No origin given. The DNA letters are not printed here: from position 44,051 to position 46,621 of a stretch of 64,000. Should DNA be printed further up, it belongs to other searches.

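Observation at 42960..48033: Three back-to-back T9SS cargo genes (ASST-like propeller, CotH kinase-fold + LTD, Reg_prop propeller) look like one operon for an extracellular module of unknown function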

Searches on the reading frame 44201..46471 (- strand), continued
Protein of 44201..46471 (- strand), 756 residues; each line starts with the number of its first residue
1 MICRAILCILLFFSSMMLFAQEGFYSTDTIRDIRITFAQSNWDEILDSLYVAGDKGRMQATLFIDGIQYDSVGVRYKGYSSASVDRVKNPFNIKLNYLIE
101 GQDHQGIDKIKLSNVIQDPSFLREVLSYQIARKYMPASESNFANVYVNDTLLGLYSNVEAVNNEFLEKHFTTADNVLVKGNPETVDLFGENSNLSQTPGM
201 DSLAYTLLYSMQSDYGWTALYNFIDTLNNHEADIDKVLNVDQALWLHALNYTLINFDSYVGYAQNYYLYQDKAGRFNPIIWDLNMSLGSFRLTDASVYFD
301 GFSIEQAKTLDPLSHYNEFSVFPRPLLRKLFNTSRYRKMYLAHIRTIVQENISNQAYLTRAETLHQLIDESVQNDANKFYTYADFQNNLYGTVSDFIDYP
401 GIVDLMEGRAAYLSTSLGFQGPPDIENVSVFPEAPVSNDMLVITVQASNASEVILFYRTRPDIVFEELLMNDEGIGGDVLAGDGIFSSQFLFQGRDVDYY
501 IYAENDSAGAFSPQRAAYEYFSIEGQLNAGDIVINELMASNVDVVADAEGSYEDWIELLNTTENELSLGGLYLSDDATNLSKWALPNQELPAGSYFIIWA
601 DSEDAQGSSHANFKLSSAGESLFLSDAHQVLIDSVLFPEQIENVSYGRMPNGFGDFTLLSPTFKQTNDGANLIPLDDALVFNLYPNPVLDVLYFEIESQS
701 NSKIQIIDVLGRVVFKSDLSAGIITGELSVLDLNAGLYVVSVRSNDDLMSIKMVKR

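Call 15: find_encoding_contigs(protein=P0068, flank=8000, max_places=3)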
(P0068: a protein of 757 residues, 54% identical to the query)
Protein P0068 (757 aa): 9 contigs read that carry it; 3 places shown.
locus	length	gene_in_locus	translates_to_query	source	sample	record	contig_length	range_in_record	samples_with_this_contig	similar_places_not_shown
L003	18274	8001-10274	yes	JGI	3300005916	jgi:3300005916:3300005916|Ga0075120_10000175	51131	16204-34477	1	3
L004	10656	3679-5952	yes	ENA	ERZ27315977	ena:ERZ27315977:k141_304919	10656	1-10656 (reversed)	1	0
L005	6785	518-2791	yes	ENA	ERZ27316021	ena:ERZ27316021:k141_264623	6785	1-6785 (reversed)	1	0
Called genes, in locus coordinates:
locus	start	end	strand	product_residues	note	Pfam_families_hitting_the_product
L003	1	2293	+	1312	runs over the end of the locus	PF05935:Arylsulfotrans, PF13927:Ig_3 (faint), PF00801:PKD, PF18911:PKD_4, PF19081:Ig_7, PF00801:PKD, PF18911:PKD_4, PF18962:Por_Secre_tail (weak), +2 more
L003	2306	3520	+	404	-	PF07494:Reg_prop (faint), PF18962:Por_Secre_tail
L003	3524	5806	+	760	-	PF08757:CotH, PF00932:LTD, PF18962:Por_Secre_tail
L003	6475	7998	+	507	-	PF05935:Arylsulfotrans, PF18962:Por_Secre_tail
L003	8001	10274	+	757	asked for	PF08757:CotH, PF00932:LTD, PF18962:Por_Secre_tail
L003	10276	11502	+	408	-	PF07494:Reg_prop (faint), PF18962:Por_Secre_tail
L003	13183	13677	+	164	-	-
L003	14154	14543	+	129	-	PF00581:Rhodanese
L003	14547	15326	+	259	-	PF01925:TauE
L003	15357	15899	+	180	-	-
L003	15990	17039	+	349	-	PF04041:Glyco_hydro_130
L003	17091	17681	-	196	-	PF01243:PNPOx_N (weak)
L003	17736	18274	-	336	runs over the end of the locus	PF11751:PorP_SprF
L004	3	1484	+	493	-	?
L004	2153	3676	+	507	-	PF05935:Arylsulfotrans, PF18962:Por_Secre_tail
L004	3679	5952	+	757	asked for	PF08757:CotH, PF00932:LTD, PF18962:Por_Secre_tail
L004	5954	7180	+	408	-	PF07494:Reg_prop (faint), PF18962:Por_Secre_tail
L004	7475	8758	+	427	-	PF23952:LRR_EndoS (faint), PF12799:LRR_4 (faint), PF18998:Flg_new_2, PF18962:Por_Secre_tail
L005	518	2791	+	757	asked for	PF08757:CotH, PF00932:LTD, PF18962:Por_Secre_tail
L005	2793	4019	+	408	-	PF07494:Reg_prop (faint), PF18962:Por_Secre_tail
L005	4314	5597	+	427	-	PF23952:LRR_EndoS (faint), PF12799:LRR_4 (faint), PF18998:Flg_new_2, PF18962:Por_Secre_tail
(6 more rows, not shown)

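Call 18: find_related_loci(query=A1, collection=genome_contigs, flank=10000)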
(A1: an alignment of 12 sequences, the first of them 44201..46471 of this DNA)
Query A1 (756 aa) in genome_contigs; peptide patterns used: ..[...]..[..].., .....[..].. (x = any residue, [..] = any of these).
429 stretches matched a pattern; 359 encode a relative of the query (tblastn E <= 1e-3); the best 80 are kept; 80 distinct loci.
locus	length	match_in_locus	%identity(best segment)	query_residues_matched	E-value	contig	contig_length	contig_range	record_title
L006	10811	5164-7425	63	1-755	0e+0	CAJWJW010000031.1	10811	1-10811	MAG TPA_asm: uncultured Flavobacteriales bacterium isolate ERR599121_bin.94_MetaBAT_v2.12.1_MAG genome assembly, contig:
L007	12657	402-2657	62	3-755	0e+0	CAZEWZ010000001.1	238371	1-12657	MAG TPA_asm: uncultured Cryomorphaceae bacterium isolate binchicken_co317_24 genome assembly, contig: NODE_5_length_2383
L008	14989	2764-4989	62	14-755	0e+0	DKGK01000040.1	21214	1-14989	MAG TPA_asm: Flavobacteriales bacterium UBA6772 UBA6772_contig_5437, whole genome shotgun sequence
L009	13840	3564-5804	60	9-755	0e+0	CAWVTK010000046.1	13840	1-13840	MAG TPA_asm: uncultured Flavobacteriales bacterium isolate ERR3589571_concoct_86 genome assembly, contig: ERZ7463204.448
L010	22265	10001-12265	59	1-755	0e+0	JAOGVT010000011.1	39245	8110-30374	Flavobacteriales bacterium isolate AH-700-E14 AH-700-E14_NODE_11, whole genome shotgun sequence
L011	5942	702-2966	59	1-755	0e+0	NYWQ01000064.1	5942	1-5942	MAG: Flavobacteriales bacterium isolate CPC1469 15487, whole genome shotgun sequence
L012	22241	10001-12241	59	1-755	0e+0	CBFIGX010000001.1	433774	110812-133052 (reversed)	MAG: Flavobacteriales bacterium isolate Co_bin_775_strict genome assembly, contig: Co_bin_775_strict_c1, whole genome sh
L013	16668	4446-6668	63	15-755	0e+0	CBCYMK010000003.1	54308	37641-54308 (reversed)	MAG: Flavobacteriales bacterium isolate 82b4ff7b-cf23-4688-bb94-26f8c020c7e3 genome assembly, contig: contig_3, whole ge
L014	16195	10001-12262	54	1-755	0e+0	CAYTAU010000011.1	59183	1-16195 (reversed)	MAG TPA_asm: uncultured Bacteroidales bacterium isolate SRP191223_co1_49 genome assembly, contig: NODE_293_length_59183_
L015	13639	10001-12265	53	1-755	0e+0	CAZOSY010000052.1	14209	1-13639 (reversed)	MAG TPA_asm: uncultured Bacteroidales bacterium isolate binchicken_co181_338 genome assembly, contig: NODE_7654_length_1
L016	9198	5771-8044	53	2-756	0e+0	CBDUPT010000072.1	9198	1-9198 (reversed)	MAG TPA_asm: uncultured Flavobacteriales bacterium isolate SRR22808126_concoct_132 genome assembly, contig: ERZ25043457.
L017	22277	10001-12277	51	1-754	0e+0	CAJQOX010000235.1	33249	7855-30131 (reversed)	MAG: uncultured Aureispira sp. isolate 3_20180319_Bin_20180319_Bin_197_1 genome assembly, contig: c_000010555349, whole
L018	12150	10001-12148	55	2-714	0e+0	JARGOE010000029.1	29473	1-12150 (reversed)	MAG: Vicingaceae bacterium isolate bin_ce_oilr1.026 NODE_1054_length_29473_cov_21.547318, whole genome shotgun sequence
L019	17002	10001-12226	54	6-755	0e+0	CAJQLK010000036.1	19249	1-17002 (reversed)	MAG: uncultured Flavobacteriales bacterium isolate 0.2_20180522_Bin_27_sub_1 genome assembly, contig: c_000000003849, wh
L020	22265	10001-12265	54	1-755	0e+0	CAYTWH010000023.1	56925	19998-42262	MAG TPA_asm: uncultured Bacteroidales bacterium isolate binchicken_co243_280 genome assembly, contig: NODE_312_length_56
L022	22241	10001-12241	53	1-755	0e+0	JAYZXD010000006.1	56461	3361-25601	MAG: Bacteroidota bacterium isolate XB_MAG58 DB_MAG58_0006, whole genome shotgun sequence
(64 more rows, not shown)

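Call 20: search_solved_structures(query=window:44201-46471:-, max_evalue=0.01, show_alignments=2)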
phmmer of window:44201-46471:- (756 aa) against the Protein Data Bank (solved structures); distinct sequences matched with E-value up to 0.01: 1.
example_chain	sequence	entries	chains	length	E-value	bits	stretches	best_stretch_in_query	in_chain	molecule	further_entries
5jvk_A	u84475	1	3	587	0.0013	20.5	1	681-755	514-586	Uncharacterized protein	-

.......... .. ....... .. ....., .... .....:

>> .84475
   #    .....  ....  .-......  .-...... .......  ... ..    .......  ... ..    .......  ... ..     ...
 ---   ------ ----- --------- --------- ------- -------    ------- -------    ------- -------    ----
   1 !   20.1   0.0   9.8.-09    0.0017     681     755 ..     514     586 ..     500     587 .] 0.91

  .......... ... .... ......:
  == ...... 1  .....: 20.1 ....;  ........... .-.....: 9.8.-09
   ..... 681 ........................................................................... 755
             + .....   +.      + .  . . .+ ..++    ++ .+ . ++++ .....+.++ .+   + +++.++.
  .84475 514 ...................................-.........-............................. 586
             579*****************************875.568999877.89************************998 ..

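Call 22: search_solved_structures(query=A1, max_evalue=1, show_alignments=3)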
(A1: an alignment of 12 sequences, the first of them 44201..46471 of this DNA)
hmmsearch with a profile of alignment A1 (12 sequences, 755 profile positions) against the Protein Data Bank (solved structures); distinct sequences matched with E-value up to 1: 7.
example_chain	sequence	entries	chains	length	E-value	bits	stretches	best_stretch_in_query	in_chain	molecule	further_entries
5jvk_A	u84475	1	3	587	1.8e-07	33.2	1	676-755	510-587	Uncharacterized protein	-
8glj_D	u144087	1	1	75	5.5e-07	31.5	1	679-755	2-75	Por secretion system C-terminal sorting domain-containing protein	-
8glk_D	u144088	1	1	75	6.9e-07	31.2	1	680-754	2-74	Endonuclease I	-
9whd_A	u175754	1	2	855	8e-06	27.7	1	666-754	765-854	GH167 glycoside hydrolase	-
7pzj_A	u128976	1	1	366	0.0001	24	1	658-750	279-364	Lipase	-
8qb1_A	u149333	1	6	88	0.0026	19.4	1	681-755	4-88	Mirolase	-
5uyt_A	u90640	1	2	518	0.0096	17.5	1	678-753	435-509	Ice-binding protein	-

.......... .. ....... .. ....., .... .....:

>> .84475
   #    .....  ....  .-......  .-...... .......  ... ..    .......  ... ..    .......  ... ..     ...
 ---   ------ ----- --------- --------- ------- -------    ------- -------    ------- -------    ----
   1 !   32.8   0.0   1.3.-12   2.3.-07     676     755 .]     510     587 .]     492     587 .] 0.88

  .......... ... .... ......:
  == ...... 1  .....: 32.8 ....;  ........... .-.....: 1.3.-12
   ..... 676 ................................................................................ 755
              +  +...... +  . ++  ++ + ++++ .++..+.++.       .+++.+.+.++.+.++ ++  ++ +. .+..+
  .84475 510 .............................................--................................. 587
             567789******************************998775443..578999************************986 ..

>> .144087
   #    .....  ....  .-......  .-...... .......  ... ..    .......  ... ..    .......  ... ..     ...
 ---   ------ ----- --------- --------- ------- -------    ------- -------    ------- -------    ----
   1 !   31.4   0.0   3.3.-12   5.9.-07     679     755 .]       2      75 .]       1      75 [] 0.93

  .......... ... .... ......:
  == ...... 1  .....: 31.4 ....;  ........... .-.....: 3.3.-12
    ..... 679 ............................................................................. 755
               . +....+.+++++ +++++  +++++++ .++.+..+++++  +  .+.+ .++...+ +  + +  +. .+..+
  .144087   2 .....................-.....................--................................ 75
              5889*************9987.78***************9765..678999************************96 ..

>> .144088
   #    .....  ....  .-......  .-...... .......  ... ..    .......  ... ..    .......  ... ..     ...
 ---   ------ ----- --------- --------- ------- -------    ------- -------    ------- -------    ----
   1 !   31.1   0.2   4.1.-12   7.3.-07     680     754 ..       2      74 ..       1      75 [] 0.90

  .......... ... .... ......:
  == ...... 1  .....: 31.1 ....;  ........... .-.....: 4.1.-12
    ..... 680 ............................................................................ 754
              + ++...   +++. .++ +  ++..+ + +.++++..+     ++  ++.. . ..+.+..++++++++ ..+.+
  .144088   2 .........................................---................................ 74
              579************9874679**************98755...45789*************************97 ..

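Call 37: search_protein_families(library=pfam, max_evalue=0.01, proteins=[L022:13527-15737:+])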
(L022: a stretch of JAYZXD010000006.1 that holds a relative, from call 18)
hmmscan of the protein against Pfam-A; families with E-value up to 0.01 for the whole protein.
L022:13527-15737:+ (736 aa): 3 families
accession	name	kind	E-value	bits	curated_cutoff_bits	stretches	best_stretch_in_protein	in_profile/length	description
PF08757.17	CotH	-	3.3e-35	122.6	23.8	1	72-381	1-307/322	CotH kinase protein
PF00932.25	LTD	-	1.3e-16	61.4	34.3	1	520-628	6-107/109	Lamin Tail Domain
PF18962.6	Por_Secre_tail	-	3.4e-08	34.1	27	1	676-733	2-69/75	Secretion system C-terminal sorting domain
